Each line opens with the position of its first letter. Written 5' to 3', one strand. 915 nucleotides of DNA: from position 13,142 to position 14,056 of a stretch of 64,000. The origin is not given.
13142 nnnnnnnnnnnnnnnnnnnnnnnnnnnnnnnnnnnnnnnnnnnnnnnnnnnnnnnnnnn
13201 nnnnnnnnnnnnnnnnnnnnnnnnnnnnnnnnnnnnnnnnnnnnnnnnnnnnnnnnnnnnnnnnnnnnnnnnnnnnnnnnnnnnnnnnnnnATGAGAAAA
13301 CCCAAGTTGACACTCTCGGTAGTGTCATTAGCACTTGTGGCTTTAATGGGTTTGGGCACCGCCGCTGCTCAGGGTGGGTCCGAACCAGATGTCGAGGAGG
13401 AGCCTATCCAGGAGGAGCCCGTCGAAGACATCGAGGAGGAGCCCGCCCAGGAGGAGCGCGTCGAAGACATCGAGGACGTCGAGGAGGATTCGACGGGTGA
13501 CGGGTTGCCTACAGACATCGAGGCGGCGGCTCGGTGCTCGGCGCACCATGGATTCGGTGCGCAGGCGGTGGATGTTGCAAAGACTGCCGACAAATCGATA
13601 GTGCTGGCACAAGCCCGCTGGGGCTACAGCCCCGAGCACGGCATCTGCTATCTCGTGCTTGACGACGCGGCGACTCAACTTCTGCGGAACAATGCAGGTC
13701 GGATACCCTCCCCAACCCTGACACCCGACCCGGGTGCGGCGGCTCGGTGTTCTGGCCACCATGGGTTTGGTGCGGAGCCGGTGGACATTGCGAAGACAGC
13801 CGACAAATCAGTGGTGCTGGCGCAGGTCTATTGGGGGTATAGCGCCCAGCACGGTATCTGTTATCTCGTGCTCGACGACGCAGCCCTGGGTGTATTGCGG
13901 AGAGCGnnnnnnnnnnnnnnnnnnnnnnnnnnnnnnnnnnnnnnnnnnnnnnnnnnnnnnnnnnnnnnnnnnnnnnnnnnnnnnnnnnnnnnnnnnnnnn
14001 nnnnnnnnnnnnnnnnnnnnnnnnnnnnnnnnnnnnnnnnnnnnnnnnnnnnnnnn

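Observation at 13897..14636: Duplication/frameshift scar linking the 13292 and 13960 genes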

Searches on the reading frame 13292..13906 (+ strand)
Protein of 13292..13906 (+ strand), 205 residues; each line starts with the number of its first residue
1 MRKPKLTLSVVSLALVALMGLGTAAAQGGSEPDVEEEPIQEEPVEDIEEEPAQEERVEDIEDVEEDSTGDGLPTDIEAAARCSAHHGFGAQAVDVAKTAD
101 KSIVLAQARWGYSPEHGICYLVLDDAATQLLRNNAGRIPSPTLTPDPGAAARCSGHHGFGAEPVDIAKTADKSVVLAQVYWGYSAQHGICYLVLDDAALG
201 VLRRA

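Call 5: search_protein_families(library=pfam, proteins=[window:13292-13906:+], max_evalue=0.01)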
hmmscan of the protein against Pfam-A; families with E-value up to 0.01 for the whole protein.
window:13292-13906:+ (205 aa): 0 families

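Call 15: find_homologous_proteins(query=window:13292-13906:+, max_evalue=0.001)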
Query window:13292-13906:+ (205 aa): 12 proteins with E <= 0.001 among 1536 candidates.
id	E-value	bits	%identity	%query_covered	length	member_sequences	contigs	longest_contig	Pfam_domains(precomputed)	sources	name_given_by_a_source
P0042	2.4e-130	450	100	100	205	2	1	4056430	-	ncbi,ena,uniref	ncbi:hypothetical protein [Candidatus Poriferisocius sp.]|uniref:hypothetical protein n=1 Tax=Candid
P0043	5.6e-40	155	52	57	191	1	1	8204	-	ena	-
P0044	1.2e-30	125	54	63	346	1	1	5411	PF13540.13,PF25390.2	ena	-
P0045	2.9e-30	124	58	61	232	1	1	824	PF13540.13,PF25390.2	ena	-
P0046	1.1e-27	115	53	61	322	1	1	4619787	-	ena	-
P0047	1.2e-27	115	54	61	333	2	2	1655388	PF13540.13,PF25390.2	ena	-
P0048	4.0e-27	113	52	63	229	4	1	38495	-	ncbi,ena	-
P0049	7.8e-26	109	50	65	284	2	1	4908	-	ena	-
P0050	2.4e-24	104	48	63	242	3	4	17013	PF13540.13,PF25390.2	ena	-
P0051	4.4e-19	87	50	55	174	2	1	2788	-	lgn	-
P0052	5.5e-13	67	59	29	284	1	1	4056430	-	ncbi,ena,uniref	ncbi:hypothetical protein [Candidatus Poriferisocius sp.]|uniref:hypothetical protein n=1 Tax=Candid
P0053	4.3e-8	51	61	28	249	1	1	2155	PF13540.13,PF25390.2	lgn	-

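Call 30: search_protein_families(library=ncbifam, proteins=[window:13292-13906:+], max_evalue=0.1)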
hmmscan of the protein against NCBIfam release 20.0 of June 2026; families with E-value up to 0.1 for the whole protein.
window:13292-13906:+ (205 aa): 1 family
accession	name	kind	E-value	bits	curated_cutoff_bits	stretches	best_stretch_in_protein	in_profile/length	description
NF040712.1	SepH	equivalog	0.023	14.5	40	0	107-162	163-218/351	septation protein SepH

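Call 41: predict_structure(alignment_id=A4)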
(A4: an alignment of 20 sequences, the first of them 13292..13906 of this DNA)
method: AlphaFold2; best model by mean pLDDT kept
length: 205 residues; sequences in the alignment: 20
mean_pLDDT: 82.3   pTM: 0.63
mean pLDDT of the five models: 82.3, 81.9, 80.3, 73.2, 73.1
residues with pLDDT >= 90: 118; 70-90: 34; 50-70: 37; < 50: 16
segments of 3 or more residues with pLDDT < 50: 13-17, 23-30
pLDDT, mean of each block of 10 residues (from residue 1): 57 50 47 71 77 67 61 82 92 96 97 92 97 95 85 92 95 96 95 95 96
secondary structure, 60 per line:
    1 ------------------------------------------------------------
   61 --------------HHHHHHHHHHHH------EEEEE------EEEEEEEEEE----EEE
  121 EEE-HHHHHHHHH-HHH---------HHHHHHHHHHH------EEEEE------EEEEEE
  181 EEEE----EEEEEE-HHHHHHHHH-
elements in order: H75-86 E93-97 E104-113 E118-123 H125-133 H147-157 E164-168 E175-184 E189-194 H196-204

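Call 46: fold_search(model_id=the predicted structure, library=pdb)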
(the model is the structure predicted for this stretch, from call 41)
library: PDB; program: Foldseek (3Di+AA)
matches with E <= 10: 309; with E <= 0.001: 0
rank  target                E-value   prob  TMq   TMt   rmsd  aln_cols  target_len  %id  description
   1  4czl                  2.2e-01  0.08  0.14  0.10  17.0       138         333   14  C. crescentus MreB, monomeric, ADP (released 2014-06-25)
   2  1jcf                  3.0e-01  0.07  0.13  0.09  16.7       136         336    9  MREB FROM THERMOTOGA MARITIMA, TRIGONAL (released 2001-09-19)
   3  8s4s_B                7.2e-01  0.04  0.14  0.18  11.9       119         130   11  PrgE from plasmid pCF10 (released 2024-05-29)
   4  1wwq_MODEL_1_A        7.6e-01  0.04  0.12  0.20  13.6       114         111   12  Solution Structure of Mouse ER (released 2006-01-03)
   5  4czm_A                9.2e-01  0.03  0.11  0.08  17.6       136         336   11  C. crescentus MreB, monomeric, AMPPNP (released 2014-08-13)
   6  7zpt                  9.8e-01  0.04  0.14  0.10  16.8       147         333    8  Crystal structure of MreB from Geobacillus stearothermophilus ATCC7953 (released 2023-05-10)
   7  2qre_E                9.8e-01  0.04  0.12  0.09  17.6       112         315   11  Crystal structure of the adenylate sensor from AMP-activated protein kinase in complex with 5-aminoimidazole-4-carboxa (released 2007-10-23)
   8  4ri4_B                1.0e+00  0.04  0.13  0.11  14.9       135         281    9  Crystal structure of PTPN3 (PTPH1) Y676I mutant in complex with vanadate (released 2015-03-11)
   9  4qum_A                1.0e+00  0.03  0.12  0.10  17.3       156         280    8  Crystal structure of PTPN3 (PTPH1) in complex with a dually phosphorylated MAPK12 peptide (released 2014-12-10)
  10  9fnd_Y                1.1e+00  0.02  0.10  0.08  22.6       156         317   15  Transcriptional activator PafBC bound to mycobacterial RNA polymerase (released 2025-02-12)
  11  8q5e_A                1.2e+00  0.06  0.17  0.22  10.5       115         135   16  Crystal structure of PpSB1-LOV protein from Pseudomonas putida with covalent FMN (released 2023-11-29)
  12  4ott_B                1.2e+00  0.02  0.11  0.12  15.8       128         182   13  Crystal structure of the gamma-glutamyltranspeptidase from Bacillus licheniformis. (released 2014-07-23)
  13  4ri5_A                1.3e+00  0.03  0.13  0.11  15.0       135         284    9  Crystal structure of PTPN3 (PTPH1) D811E mutant in complex with metavanadate (released 2015-03-11)
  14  9a51_A                1.3e+00  0.04  0.15  0.10  17.4       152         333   10  Integrative model of MBL-YTXH by crosslinking MS and deep learning (released 2024-09-18)
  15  4cze                  1.3e+00  0.03  0.12  0.09  16.2       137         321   12  C. crescentus MreB, double filament, empty (released 2014-06-11)
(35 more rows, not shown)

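Call 68: search_protein_representatives(alignment_id=A4)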
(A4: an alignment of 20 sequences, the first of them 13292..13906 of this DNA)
Query: 20 sequences, 312 profile positions. Proteins with E-value up to 0.001 (for the whole library): 26397; up to 1e-10: 7466; up to 1e-30: 721. The best 150 are listed.
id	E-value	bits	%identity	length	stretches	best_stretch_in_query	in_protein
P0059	4.5e-187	637.5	-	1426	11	4-240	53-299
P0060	4.6e-184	627.6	-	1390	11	6-239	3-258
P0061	4.2e-173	591.6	-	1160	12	4-239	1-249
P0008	1.5e-148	510.9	-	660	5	30-236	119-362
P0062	3.7e-143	493.3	-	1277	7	4-181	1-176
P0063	3.4e-138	477.0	-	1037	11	34-164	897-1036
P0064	1.3e-134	465.2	-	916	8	5-239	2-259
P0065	2.7e-128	444.4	-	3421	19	169-241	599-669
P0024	2.6e-125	434.6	-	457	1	4-312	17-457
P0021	9.9e-125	432.7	-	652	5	8-238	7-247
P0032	2.8e-123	427.9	-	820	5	11-173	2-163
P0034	4.6e-120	417.4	-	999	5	9-214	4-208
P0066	1.4e-117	409.2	-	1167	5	10-282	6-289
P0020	2.7e-112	391.9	-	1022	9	4-171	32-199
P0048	5.7e-110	384.2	-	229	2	4-169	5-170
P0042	6.2e-64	233.0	-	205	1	2-161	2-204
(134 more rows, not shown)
